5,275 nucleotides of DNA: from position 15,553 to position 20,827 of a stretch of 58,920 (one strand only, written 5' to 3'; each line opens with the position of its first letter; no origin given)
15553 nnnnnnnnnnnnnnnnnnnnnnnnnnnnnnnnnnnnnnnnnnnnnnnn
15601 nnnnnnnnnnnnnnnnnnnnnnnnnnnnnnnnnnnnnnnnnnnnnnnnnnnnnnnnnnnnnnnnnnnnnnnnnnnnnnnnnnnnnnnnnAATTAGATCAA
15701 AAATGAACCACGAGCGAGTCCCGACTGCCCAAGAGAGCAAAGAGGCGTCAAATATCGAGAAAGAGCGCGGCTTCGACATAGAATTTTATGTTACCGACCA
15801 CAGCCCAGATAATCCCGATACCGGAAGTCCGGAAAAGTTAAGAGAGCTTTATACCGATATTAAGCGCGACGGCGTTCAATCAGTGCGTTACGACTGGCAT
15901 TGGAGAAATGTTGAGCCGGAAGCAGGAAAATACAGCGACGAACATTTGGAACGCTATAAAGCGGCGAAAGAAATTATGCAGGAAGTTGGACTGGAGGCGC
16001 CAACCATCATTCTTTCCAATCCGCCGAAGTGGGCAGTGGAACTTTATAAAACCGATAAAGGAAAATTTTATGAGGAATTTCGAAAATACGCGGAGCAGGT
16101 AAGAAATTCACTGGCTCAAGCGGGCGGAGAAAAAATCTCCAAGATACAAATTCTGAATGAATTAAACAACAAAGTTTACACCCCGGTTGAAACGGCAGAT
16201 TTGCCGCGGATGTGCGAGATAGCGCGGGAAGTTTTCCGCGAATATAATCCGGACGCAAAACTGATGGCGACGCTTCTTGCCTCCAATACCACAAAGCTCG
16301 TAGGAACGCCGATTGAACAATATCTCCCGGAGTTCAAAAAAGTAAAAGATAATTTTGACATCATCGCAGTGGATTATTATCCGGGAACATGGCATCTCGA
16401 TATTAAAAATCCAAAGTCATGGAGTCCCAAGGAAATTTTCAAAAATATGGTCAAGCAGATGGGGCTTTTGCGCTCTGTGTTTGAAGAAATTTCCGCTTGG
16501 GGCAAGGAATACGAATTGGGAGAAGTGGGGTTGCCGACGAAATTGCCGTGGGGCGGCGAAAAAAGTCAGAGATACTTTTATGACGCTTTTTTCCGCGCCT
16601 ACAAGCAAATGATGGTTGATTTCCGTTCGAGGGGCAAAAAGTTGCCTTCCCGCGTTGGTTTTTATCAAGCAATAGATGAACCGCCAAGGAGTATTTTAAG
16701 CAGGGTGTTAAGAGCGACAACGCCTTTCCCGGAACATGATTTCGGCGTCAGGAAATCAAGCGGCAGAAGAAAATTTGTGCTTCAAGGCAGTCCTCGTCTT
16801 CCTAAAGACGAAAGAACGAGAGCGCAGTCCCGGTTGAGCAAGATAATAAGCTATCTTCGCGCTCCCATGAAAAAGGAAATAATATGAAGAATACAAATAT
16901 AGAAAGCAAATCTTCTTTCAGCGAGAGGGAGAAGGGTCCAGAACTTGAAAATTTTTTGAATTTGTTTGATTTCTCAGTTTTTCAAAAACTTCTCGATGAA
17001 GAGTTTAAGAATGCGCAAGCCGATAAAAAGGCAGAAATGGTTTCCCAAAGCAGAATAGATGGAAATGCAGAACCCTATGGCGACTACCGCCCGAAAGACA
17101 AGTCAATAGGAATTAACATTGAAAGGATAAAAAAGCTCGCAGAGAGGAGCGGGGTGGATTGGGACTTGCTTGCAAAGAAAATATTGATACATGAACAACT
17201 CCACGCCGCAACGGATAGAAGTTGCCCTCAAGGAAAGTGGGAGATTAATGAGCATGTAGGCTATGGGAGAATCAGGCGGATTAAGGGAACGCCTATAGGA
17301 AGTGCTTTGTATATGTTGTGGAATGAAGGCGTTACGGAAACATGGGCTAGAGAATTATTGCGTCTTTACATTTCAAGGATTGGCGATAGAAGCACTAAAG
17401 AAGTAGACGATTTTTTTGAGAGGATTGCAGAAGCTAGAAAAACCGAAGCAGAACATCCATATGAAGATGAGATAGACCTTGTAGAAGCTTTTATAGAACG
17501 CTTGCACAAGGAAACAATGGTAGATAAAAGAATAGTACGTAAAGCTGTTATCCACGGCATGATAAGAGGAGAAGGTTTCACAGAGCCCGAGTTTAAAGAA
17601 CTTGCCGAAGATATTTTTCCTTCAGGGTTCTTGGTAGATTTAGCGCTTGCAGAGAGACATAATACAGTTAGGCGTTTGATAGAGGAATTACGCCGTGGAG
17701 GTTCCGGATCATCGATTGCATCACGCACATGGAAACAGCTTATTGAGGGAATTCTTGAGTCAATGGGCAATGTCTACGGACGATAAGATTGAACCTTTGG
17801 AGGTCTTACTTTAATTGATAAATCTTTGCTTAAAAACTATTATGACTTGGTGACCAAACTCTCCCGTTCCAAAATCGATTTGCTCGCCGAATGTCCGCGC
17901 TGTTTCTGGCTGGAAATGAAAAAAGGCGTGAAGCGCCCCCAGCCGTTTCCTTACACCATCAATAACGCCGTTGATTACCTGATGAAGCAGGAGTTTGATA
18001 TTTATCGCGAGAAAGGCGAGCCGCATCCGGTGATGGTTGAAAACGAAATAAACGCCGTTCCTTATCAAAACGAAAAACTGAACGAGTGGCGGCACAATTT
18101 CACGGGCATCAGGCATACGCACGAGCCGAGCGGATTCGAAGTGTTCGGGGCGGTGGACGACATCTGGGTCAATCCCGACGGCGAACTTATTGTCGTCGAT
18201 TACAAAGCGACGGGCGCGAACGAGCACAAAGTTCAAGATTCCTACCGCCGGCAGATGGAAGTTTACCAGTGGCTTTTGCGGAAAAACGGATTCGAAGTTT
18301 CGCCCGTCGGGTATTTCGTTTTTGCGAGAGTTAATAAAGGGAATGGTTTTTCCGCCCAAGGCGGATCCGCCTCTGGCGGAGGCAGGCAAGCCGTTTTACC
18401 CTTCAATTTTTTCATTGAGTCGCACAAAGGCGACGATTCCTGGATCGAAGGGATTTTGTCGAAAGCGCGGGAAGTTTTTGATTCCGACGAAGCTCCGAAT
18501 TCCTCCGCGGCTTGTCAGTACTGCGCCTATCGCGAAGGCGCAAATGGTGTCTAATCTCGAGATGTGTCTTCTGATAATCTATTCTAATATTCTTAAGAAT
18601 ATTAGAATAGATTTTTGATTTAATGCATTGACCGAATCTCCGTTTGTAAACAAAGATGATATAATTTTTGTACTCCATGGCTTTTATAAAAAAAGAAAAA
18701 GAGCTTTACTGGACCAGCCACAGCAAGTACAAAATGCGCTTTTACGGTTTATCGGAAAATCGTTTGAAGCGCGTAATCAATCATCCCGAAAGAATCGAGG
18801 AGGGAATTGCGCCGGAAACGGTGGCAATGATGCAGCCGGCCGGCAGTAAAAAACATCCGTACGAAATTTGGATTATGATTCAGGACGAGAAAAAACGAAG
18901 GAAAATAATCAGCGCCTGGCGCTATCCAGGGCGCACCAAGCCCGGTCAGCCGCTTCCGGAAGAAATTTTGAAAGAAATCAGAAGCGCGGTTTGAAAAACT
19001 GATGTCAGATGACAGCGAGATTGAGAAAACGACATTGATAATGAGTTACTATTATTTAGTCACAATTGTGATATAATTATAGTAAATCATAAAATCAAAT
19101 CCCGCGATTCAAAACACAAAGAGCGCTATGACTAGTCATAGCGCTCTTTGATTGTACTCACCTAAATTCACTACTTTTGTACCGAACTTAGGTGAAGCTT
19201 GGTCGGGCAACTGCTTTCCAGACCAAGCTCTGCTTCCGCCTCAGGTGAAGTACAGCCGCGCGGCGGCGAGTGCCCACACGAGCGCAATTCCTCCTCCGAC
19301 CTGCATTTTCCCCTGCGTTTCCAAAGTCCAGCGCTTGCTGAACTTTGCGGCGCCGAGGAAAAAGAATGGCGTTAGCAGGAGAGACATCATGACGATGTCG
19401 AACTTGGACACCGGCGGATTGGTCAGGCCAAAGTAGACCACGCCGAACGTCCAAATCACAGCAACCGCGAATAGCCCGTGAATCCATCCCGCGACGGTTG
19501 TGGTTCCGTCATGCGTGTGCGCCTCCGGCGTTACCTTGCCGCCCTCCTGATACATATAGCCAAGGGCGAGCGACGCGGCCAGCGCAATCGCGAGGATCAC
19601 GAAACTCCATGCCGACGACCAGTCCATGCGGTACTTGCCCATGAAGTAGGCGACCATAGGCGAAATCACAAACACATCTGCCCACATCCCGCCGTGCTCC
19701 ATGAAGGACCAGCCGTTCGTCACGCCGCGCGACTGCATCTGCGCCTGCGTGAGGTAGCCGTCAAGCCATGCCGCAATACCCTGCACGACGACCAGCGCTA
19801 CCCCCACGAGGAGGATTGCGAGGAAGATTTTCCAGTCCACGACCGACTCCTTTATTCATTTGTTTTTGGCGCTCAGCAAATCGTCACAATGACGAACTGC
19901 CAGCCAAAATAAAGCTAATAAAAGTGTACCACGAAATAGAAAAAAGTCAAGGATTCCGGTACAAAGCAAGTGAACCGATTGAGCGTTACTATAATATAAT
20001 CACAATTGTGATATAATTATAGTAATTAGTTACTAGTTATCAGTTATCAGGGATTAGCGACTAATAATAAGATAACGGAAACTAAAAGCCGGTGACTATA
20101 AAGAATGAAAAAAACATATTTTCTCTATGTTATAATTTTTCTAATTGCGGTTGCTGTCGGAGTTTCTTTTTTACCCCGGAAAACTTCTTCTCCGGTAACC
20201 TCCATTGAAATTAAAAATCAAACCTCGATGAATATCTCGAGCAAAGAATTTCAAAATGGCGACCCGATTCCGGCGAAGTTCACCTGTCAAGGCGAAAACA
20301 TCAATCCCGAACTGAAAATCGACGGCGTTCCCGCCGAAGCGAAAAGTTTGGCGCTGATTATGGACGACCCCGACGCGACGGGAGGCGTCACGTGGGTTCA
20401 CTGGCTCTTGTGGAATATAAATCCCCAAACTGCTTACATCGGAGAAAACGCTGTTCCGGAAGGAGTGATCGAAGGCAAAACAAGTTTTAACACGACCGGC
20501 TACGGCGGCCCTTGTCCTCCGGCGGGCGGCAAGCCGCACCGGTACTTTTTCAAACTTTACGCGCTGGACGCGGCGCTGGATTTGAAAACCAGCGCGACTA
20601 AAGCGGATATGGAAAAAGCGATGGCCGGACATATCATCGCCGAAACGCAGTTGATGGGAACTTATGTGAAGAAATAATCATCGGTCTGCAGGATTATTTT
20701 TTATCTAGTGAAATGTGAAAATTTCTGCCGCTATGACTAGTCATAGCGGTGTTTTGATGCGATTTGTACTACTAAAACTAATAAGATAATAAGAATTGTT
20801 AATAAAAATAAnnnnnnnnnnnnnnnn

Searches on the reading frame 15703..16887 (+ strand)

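Call 30: search_protein_families(library=pfam, proteins=[window:15703-16887:+], max_evalue=0.001)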
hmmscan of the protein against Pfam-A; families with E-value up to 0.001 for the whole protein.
window:15703-16887:+ (394 aa): 2 families
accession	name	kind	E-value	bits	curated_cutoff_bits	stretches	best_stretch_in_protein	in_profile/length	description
PF07745.19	Glyco_hydro_53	-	6e-06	25.9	24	1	106-236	99-223/340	Glycosyl hydrolase family 53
PF02449.21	Glyco_hydro_42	-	0.00053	19.9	21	0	37-115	3-80/376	Beta-galactosidase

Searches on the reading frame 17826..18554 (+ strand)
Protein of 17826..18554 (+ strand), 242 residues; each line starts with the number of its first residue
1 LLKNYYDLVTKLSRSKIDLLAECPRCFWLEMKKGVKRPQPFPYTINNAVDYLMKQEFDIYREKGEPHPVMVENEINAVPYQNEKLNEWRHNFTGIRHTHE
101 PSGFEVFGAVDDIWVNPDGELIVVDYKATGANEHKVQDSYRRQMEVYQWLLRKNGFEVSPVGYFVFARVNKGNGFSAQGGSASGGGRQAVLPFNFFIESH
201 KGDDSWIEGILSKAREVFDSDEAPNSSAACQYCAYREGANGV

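Call 30: search_protein_families(library=pfam, proteins=[window:17826-18554:+], max_evalue=0.001)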
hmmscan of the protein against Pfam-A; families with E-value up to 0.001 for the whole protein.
window:17826-18554:+ (242 aa): 2 families
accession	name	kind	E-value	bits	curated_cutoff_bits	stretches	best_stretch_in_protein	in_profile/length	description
PF12705.13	PDDEXK_1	-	2.3e-16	60.9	22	1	46-236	38-243/247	PD-(D/E)XK nuclease superfamily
PF01930.23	Cas_Cas4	-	2.5e-06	28.1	22.7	0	198-237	115-156/160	Domain of unknown function DUF83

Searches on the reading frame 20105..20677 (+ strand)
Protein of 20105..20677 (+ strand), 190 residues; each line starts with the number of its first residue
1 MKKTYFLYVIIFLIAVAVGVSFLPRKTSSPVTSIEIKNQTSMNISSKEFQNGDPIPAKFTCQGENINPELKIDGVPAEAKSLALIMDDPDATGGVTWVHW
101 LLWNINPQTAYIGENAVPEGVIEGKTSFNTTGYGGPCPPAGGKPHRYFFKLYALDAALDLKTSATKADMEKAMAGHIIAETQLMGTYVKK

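Call 30: search_protein_families(library=pfam, proteins=[window:20105-20677:+], max_evalue=0.001)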
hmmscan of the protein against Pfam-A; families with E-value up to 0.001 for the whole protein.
window:20105-20677:+ (190 aa): 1 family
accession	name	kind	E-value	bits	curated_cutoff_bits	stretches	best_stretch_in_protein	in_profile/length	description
PF01161.25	PBP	-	3.9e-44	150.7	24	1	55-187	2-135/135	Phosphatidylethanolamine-binding protein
